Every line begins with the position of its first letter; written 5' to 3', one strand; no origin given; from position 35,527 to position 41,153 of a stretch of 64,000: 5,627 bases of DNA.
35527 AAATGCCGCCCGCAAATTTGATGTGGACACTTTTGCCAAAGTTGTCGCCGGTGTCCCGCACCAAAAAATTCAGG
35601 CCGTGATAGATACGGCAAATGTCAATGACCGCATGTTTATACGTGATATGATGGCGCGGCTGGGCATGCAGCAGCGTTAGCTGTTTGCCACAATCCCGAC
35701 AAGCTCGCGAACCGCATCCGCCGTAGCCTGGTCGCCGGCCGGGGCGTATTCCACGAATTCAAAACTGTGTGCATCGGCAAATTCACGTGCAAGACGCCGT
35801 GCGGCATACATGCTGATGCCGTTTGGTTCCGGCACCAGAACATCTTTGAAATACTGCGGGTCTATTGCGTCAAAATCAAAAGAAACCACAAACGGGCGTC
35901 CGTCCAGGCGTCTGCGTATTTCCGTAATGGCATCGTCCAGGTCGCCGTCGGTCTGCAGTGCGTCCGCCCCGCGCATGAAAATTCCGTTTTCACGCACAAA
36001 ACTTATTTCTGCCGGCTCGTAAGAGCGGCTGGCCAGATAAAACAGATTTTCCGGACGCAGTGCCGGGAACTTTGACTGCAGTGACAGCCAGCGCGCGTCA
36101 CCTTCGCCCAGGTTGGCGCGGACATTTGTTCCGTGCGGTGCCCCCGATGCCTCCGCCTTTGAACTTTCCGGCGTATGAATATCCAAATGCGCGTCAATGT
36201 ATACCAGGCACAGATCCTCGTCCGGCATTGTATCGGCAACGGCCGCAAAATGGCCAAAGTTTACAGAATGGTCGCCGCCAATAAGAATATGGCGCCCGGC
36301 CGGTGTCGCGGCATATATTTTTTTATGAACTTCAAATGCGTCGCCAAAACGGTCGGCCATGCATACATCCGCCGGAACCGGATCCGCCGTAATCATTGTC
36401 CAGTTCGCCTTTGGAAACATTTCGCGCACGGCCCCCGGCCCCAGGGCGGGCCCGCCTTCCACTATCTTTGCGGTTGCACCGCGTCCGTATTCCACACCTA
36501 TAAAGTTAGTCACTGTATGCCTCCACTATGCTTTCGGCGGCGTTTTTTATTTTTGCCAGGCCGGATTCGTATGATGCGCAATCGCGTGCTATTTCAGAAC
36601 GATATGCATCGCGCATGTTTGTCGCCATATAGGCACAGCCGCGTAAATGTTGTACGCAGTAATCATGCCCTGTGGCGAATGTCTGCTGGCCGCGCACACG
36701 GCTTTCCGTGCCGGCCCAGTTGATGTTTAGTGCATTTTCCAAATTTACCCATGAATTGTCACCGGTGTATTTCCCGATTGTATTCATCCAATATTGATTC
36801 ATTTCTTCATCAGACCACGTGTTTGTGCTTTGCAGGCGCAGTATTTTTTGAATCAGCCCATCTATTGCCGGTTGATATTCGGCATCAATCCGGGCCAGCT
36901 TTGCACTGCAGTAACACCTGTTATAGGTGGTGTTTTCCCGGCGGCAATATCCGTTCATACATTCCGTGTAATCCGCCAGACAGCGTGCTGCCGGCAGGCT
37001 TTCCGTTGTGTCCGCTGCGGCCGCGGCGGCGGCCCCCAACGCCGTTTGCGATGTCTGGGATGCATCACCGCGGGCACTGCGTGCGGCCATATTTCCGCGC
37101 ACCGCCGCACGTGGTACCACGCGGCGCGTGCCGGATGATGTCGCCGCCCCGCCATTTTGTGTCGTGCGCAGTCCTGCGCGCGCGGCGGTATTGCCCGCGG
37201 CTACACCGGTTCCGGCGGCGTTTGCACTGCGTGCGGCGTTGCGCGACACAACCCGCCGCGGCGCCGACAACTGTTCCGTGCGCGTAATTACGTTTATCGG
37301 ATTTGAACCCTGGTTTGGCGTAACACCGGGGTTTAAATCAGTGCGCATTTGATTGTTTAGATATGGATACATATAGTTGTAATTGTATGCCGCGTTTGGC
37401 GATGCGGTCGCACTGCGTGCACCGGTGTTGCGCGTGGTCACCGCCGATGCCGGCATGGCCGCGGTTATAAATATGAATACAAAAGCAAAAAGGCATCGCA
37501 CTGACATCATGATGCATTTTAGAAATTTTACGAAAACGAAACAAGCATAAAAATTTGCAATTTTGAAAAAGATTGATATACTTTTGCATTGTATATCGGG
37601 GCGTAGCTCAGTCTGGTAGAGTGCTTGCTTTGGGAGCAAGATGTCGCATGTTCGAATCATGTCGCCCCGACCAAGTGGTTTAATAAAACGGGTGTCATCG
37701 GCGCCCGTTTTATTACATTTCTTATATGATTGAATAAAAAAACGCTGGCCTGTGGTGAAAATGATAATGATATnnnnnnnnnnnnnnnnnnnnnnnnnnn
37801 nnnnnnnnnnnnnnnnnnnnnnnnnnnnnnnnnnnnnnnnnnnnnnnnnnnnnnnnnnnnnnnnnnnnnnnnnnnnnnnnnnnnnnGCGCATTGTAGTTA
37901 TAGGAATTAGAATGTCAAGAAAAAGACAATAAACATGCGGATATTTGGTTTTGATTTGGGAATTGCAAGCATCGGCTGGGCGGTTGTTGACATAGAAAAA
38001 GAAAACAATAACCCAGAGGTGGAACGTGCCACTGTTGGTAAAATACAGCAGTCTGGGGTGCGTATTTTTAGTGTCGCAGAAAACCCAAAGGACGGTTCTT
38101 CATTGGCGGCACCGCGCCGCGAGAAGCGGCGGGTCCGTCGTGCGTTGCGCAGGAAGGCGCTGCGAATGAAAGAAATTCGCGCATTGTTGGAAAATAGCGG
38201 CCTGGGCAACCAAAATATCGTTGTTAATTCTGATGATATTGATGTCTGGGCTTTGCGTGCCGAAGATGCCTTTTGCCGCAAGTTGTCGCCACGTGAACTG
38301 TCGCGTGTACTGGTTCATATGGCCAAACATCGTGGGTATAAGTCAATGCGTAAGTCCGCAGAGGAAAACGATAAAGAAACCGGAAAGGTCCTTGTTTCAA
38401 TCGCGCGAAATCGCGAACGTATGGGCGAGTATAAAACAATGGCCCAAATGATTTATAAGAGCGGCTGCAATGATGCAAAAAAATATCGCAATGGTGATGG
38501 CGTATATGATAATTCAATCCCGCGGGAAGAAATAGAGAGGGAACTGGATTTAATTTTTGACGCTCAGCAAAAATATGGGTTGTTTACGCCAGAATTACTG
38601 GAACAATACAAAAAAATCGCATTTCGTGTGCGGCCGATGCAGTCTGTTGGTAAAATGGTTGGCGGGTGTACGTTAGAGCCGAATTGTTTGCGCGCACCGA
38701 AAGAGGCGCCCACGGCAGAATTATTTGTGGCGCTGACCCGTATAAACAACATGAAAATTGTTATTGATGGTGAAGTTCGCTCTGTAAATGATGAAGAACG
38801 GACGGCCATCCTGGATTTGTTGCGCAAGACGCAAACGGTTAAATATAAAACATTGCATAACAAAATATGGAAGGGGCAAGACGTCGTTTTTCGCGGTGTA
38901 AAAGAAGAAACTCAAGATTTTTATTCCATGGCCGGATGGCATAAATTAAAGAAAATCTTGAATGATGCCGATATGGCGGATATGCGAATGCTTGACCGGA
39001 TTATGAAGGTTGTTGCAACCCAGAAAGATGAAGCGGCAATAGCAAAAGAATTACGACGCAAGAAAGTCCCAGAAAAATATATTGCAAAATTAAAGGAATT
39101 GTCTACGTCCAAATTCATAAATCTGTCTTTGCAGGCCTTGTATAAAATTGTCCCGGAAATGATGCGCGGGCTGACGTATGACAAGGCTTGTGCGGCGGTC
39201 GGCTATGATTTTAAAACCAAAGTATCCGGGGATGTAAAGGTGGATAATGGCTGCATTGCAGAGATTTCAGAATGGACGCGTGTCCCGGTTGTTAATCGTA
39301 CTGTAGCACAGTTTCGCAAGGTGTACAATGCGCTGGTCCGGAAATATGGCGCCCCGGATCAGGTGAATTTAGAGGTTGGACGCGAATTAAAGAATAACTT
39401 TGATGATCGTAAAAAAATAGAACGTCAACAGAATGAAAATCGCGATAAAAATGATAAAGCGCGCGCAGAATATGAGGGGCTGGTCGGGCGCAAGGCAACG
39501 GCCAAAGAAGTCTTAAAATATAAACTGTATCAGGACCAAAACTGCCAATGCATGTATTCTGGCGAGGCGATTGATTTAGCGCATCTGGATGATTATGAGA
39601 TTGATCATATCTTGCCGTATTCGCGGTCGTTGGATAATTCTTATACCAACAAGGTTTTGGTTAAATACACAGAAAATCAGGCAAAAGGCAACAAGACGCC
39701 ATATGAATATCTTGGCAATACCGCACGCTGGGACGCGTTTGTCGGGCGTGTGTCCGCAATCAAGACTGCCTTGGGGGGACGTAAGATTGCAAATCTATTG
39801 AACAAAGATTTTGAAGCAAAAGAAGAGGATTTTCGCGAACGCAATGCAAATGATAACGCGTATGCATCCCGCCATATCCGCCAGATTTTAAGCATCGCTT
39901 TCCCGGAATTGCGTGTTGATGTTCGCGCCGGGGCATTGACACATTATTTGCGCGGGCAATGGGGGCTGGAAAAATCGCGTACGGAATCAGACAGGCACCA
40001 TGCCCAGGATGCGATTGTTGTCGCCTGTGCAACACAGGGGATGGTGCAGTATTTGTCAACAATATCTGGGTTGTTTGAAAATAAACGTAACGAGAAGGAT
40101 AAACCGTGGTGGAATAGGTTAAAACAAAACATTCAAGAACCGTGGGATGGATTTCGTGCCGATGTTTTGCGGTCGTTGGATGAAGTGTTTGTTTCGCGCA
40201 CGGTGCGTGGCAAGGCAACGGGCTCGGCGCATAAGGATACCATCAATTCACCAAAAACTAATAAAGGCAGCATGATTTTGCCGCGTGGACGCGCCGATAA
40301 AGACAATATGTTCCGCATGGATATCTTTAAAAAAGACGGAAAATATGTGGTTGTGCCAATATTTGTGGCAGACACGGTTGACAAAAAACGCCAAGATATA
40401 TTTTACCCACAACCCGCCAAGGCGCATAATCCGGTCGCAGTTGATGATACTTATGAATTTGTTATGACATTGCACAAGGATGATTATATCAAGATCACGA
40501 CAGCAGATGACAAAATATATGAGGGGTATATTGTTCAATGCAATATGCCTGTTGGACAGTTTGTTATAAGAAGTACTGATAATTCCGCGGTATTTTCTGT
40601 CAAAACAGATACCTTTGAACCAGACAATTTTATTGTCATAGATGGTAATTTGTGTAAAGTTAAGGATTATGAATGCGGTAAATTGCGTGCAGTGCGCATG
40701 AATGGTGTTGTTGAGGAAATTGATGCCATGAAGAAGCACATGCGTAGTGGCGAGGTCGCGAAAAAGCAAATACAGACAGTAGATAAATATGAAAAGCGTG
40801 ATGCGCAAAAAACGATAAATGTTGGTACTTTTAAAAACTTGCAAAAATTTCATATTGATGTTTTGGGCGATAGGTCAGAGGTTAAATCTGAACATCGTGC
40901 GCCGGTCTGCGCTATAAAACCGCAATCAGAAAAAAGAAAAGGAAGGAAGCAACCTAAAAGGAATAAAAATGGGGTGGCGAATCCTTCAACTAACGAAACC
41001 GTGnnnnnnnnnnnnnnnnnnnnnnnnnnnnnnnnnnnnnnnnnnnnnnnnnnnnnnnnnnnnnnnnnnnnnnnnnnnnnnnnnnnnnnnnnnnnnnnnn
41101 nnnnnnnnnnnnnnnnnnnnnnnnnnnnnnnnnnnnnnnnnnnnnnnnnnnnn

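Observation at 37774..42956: Complete, compact type II-C CRISPR-Cas locus (tracrRNA, cas9, cas1, cas2, array)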

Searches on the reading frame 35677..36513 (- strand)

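Call 55: search_protein_families(library=pfam, proteins=[window:35677-36513:-], max_evalue=0.001)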
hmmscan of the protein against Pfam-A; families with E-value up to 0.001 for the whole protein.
window:35677-36513:- (278 aa): 1 family
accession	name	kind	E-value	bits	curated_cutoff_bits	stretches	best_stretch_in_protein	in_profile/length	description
PF00491.26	Arginase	-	7.2e-33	114.7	22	1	21-272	19-274/280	Arginase family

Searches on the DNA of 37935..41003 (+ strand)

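Call 37: search_dna_similar(query=L010:8324-10338:-, collection=phages, mode=distant, max_evalue=0.01, max_rows=40)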
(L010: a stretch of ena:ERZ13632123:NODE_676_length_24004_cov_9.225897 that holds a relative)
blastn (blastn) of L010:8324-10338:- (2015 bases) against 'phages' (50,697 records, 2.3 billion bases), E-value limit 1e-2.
No match.

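Call 38: search_dna_similar(query=L005:9324-10151:-, collection=phages, mode=distant, max_evalue=0.01, max_rows=40)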
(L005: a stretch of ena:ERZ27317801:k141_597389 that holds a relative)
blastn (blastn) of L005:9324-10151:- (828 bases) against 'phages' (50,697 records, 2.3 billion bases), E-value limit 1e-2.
No match.

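Call 39: search_dna_similar(query=L001:10333-11226:-, collection=phages, mode=distant, max_evalue=0.01, max_rows=40)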
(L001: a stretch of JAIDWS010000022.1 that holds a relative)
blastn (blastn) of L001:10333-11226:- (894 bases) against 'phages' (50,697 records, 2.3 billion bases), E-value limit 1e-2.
No match.
